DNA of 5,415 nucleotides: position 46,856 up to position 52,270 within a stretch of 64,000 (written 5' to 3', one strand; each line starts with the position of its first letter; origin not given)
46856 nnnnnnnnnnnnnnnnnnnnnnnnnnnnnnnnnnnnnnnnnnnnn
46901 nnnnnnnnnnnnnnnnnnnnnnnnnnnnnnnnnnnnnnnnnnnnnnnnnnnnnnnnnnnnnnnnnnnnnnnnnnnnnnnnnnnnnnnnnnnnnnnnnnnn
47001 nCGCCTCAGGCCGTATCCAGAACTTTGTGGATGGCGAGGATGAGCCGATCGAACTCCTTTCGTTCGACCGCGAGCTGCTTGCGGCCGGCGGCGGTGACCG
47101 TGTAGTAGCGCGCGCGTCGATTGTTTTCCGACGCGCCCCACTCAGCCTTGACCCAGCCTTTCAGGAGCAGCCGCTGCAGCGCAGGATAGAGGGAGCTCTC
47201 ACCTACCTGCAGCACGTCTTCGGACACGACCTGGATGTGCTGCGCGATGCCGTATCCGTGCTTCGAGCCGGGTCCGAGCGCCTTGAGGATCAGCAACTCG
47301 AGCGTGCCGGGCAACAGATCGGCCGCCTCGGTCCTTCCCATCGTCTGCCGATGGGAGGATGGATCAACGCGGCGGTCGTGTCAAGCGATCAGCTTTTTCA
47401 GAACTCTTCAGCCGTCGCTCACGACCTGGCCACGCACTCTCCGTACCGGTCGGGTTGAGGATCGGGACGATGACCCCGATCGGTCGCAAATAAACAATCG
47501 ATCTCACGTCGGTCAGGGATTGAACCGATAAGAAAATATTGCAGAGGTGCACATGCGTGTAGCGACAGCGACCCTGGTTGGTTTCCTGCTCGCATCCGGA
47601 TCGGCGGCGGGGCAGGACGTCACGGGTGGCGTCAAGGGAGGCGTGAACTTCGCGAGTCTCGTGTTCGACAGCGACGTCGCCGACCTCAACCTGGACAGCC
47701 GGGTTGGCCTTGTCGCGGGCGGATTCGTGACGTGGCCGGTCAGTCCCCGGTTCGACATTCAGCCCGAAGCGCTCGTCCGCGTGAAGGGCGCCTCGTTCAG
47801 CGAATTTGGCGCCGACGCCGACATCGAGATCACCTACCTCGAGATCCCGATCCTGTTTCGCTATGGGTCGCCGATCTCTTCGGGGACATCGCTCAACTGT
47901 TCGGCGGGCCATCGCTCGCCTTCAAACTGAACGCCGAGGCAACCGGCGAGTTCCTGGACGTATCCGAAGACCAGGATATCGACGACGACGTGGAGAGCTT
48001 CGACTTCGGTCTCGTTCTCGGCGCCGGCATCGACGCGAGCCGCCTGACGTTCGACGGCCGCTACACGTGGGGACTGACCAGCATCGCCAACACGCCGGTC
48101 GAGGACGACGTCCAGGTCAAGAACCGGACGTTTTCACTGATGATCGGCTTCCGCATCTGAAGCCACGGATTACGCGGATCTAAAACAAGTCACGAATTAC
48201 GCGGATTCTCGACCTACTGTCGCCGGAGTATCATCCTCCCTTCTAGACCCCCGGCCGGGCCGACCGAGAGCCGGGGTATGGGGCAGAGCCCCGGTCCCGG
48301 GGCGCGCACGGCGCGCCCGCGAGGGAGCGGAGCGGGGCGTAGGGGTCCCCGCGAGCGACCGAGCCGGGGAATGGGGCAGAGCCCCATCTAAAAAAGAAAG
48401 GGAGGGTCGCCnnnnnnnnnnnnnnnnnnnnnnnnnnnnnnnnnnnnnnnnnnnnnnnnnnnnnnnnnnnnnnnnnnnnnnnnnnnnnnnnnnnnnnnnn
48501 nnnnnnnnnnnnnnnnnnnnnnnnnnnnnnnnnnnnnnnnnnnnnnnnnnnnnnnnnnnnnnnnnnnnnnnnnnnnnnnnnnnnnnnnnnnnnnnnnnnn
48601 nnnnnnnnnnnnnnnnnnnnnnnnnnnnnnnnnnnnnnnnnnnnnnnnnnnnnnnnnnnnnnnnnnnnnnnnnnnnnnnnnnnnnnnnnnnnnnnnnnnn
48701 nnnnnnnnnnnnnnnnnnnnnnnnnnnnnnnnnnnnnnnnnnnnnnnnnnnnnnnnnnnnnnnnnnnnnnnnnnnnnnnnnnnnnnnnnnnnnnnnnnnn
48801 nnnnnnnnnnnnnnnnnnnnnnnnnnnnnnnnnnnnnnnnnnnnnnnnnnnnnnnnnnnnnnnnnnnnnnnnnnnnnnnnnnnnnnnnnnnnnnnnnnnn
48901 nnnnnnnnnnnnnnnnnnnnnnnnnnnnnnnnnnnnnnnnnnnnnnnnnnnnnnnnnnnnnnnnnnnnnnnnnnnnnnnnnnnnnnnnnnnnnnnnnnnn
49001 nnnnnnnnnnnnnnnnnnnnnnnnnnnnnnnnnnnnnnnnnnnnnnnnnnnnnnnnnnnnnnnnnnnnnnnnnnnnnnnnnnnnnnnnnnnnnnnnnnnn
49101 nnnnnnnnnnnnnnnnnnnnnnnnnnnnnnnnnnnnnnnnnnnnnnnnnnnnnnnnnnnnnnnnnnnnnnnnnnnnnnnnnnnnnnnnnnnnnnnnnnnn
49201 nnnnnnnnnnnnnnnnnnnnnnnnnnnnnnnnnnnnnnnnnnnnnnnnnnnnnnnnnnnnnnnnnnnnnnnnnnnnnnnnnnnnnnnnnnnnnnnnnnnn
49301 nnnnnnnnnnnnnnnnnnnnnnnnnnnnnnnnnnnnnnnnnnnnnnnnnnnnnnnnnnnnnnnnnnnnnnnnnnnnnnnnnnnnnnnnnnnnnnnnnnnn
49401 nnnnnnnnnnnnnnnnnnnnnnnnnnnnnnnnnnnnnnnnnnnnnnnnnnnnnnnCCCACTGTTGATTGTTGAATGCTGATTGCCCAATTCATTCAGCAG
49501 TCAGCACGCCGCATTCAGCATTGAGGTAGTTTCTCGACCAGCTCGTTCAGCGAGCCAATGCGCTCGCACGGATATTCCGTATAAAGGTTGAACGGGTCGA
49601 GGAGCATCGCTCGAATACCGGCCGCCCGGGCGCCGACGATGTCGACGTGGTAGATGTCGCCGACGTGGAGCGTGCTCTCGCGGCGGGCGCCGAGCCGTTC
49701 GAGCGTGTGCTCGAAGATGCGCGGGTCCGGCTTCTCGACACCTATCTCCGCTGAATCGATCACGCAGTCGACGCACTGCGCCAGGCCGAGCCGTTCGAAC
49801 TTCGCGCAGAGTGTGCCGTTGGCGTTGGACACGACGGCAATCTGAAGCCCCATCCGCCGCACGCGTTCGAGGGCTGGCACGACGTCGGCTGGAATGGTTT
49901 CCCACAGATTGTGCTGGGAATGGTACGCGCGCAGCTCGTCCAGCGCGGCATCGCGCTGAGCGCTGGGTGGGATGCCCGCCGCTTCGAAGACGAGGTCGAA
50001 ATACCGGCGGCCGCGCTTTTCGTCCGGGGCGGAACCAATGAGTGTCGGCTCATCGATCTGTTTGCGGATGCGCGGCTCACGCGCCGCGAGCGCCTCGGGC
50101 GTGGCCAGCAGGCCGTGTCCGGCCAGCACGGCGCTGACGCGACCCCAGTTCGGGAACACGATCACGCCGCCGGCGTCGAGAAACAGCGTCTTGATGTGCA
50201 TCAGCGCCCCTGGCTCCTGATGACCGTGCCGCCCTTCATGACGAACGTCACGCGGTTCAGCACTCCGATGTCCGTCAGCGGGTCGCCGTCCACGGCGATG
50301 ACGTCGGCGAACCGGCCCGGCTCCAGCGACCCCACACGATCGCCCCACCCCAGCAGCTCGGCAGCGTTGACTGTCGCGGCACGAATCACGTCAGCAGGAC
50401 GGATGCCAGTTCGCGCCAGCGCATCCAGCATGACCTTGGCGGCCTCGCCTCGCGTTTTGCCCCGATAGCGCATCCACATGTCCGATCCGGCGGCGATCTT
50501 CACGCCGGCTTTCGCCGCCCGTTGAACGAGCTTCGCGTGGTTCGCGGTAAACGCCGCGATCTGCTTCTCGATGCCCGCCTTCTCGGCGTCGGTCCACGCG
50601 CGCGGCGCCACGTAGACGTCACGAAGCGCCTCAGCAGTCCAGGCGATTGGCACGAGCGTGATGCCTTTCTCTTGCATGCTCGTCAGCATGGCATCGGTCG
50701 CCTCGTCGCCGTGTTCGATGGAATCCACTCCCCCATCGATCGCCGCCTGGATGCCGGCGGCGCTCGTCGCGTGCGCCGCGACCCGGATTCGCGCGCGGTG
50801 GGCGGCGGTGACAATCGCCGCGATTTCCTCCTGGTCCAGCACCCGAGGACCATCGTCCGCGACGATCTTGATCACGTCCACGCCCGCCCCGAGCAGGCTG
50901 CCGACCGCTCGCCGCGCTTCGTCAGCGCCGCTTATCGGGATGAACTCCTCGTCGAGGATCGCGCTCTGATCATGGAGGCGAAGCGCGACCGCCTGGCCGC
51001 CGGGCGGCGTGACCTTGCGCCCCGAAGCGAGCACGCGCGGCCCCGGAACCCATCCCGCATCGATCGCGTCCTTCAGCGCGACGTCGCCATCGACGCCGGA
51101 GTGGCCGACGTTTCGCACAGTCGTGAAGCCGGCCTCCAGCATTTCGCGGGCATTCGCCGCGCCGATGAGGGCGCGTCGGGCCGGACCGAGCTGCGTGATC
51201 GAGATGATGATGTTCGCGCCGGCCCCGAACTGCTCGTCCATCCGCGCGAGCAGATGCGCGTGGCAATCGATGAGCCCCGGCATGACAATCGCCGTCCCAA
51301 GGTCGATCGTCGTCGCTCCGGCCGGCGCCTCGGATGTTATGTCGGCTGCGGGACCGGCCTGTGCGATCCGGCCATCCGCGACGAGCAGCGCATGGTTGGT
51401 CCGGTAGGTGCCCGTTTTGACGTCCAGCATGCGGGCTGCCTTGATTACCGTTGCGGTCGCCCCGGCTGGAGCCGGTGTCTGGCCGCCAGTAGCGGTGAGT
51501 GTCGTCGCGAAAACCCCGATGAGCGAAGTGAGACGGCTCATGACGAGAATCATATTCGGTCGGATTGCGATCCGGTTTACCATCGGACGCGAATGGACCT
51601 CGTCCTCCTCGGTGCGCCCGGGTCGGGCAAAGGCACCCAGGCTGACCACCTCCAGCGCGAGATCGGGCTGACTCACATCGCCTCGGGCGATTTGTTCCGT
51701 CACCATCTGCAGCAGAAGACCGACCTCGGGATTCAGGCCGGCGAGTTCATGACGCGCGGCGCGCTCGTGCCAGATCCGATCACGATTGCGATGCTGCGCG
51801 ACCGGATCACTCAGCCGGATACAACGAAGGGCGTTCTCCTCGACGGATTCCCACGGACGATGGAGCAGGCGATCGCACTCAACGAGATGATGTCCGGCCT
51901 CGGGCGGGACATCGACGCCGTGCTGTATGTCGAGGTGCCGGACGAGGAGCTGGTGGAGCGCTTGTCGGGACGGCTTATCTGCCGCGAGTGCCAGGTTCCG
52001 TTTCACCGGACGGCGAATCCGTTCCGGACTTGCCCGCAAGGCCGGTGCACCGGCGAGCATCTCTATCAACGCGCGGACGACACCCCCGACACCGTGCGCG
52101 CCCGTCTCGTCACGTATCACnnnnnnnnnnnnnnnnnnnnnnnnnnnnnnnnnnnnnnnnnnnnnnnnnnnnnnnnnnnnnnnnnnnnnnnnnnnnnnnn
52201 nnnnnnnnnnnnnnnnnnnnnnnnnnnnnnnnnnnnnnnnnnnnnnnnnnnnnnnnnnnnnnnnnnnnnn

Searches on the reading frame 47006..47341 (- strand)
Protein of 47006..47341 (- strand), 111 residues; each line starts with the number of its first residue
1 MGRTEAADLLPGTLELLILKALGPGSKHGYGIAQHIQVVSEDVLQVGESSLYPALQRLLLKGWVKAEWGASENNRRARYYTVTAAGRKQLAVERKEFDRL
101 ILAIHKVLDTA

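Call 40: search_protein_families(library=pfam, proteins=[window:47006-47341:-], max_evalue=0.001)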
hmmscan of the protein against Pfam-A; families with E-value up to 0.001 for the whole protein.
window:47006-47341:- (111 aa): 1 family
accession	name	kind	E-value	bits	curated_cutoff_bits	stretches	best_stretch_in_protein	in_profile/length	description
PF03551.20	PadR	-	1.1e-18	67.5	27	1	18-91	1-74/75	Transcriptional regulator PadR-like family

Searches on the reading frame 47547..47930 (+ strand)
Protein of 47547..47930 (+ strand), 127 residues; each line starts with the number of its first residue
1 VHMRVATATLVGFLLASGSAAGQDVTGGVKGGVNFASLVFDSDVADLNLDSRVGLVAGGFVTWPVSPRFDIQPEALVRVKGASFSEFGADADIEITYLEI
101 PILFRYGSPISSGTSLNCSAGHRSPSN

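Call 40: search_protein_families(library=pfam, proteins=[window:47547-47930:+], max_evalue=0.001)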
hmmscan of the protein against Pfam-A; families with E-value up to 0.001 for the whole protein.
window:47547-47930:+ (127 aa): 2 families
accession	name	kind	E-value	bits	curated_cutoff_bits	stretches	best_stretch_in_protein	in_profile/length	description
PF13568.12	OMP_b-brl_2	-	2.7e-09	37.8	27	1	27-107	11-98/175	Outer membrane protein beta-barrel domain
PF13505.12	OMP_b-brl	-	0.00015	22.4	28.7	1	7-116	2-103/175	Outer membrane protein beta-barrel domain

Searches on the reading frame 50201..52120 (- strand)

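Call 47: search_protein_families(library=pfam, proteins=[window:50201-52120:-], max_evalue=0.001)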
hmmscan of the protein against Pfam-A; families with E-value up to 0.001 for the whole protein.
window:50201-52120:- (639 aa): 3 families
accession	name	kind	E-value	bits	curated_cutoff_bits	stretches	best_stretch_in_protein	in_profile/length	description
PF01979.26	Amidohydro_1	-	6.3e-39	134.6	25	1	278-633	1-344/345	Amidohydrolase family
PF07969.17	Amidohydro_3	-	5.1e-12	46.5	29.7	1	423-616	254-450/472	Amidohydrolase family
PF22039.1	HUTI_composite_bact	-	0.00052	20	25.5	0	244-266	2-24/26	Imidazolonepropionase-like composite domain, bacteria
